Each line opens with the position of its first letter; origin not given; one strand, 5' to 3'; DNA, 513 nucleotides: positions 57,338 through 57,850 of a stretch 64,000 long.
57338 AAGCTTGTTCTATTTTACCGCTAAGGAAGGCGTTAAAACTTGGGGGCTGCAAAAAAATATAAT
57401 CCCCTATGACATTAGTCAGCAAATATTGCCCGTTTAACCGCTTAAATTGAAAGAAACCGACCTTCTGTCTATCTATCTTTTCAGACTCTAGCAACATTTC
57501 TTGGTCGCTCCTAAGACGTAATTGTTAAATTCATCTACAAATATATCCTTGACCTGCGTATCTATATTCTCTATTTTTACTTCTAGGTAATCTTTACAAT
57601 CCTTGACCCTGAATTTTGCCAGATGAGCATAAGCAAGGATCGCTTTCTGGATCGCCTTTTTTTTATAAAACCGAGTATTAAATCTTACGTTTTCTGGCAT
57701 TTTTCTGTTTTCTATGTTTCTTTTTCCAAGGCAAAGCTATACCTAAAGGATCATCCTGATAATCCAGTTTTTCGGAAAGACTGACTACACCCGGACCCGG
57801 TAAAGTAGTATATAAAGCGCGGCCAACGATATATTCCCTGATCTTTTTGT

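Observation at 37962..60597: A 22.6-kb block with nine radical SAM enzymes, glycosyltransferases, methyltransferase, AsnB-like and U32-like proteins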

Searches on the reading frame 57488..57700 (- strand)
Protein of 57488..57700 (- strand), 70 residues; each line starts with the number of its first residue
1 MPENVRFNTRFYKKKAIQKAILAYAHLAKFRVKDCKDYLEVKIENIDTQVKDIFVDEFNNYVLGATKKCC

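Call 8: search_protein_families(library=pfam, proteins=[window:57488-57700:-], max_evalue=0.01)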
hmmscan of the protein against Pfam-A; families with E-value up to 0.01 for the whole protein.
window:57488-57700:- (70 aa): 0 families

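Call 9: search_protein_families(library=ncbifam, proteins=[window:57488-57700:-], max_evalue=0.01)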
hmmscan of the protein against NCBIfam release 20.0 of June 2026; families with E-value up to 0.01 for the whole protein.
window:57488-57700:- (70 aa): 2 families
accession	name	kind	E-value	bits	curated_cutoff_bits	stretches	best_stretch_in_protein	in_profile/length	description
NF038315.1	HxsD_rel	equivalog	2.4e-19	69.3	41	1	5-67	1-62/62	HxsD-like protein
TIGR03976.1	chp_LLNDYxLRE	equivalog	0.00043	20.6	50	1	8-61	2-62/90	His-Xaa-Ser system protein HxsD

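Call 25: search_protein_families(library=padloc, proteins=[window:57488-57700:-], max_evalue=0.01)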
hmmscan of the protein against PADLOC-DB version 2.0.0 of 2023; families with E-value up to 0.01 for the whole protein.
window:57488-57700:- (70 aa): 0 families

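Call 64: find_encoding_contigs(protein=window:57488-57700:-, flank=10000, max_places=5)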
Protein window:57488-57700:- (70 aa): no gene with exactly this product is on record in the collection.
